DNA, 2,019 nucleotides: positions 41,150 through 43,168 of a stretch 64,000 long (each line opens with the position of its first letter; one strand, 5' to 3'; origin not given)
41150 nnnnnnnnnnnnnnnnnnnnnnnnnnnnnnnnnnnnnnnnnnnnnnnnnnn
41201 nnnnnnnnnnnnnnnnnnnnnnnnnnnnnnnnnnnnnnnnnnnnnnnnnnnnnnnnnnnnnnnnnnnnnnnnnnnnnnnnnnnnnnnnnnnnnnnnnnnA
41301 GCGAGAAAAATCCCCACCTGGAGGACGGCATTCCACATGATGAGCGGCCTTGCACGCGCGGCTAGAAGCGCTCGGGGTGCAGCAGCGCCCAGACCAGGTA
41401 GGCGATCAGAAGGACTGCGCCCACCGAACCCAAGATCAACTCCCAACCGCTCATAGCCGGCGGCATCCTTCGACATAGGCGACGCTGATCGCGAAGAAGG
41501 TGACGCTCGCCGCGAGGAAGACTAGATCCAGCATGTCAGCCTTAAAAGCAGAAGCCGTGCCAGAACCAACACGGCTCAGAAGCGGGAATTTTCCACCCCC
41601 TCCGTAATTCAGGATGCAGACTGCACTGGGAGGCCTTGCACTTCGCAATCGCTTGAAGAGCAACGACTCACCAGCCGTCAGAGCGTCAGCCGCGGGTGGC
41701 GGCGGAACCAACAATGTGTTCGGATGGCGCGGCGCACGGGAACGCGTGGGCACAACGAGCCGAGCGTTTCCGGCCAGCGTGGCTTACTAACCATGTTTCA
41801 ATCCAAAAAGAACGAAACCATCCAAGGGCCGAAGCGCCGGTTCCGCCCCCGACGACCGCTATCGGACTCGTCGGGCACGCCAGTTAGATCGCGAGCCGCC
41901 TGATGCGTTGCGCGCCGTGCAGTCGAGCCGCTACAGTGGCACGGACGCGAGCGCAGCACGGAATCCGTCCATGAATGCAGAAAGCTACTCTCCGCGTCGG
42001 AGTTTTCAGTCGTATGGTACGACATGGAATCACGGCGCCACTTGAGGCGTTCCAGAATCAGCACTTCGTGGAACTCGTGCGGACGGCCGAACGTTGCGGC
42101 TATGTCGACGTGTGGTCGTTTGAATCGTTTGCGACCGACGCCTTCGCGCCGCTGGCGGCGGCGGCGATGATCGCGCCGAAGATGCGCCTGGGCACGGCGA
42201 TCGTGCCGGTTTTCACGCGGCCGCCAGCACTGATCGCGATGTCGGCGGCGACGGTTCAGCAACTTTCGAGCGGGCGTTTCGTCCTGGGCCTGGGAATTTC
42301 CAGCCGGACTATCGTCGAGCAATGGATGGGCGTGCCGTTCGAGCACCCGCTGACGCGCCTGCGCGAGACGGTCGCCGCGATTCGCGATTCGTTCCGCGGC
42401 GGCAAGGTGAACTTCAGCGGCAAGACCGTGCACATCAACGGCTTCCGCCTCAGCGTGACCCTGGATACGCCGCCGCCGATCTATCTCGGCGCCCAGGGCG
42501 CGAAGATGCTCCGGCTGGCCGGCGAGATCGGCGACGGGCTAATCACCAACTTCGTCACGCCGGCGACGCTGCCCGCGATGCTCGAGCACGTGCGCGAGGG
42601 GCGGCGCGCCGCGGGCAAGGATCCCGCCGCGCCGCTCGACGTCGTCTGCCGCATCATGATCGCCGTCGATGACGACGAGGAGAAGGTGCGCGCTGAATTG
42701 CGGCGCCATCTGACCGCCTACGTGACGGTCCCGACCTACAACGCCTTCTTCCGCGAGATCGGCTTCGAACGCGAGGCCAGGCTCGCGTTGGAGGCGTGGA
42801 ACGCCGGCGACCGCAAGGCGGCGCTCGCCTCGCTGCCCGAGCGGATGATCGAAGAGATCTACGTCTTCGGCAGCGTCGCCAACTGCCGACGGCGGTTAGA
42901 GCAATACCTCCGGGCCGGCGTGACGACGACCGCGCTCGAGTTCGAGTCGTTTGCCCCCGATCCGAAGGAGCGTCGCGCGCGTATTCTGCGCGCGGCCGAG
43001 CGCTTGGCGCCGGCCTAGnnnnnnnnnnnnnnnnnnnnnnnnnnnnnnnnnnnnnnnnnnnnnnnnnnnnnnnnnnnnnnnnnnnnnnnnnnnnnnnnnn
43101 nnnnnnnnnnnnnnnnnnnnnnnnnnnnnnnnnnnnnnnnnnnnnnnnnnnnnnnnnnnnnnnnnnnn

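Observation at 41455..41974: Near-consensus sigma-54 promoter and a long AT-richer leader upstream of kdpF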

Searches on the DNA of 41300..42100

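Call 38: search_rna_families(source=window, start=41300, end=42100, threshold=evalue, max_evalue=1)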
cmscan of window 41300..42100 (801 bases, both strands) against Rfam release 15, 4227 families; matches with E-value up to 1: 0.
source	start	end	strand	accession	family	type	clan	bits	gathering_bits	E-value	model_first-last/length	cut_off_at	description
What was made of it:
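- No Rfam leader or riboswitch match was found (call 38).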

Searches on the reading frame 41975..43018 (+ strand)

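Call 4: search_protein_families(library=pfam, proteins=[window:41975-43018:+])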
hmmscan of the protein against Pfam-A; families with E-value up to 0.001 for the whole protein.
window:41975-43018:+ (347 aa): 1 family
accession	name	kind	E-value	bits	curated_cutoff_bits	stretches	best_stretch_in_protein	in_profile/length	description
PF00296.26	Bac_luciferase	-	2.6e-73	247.5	27.9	1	24-317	19-313/314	Luciferase-like monooxygenase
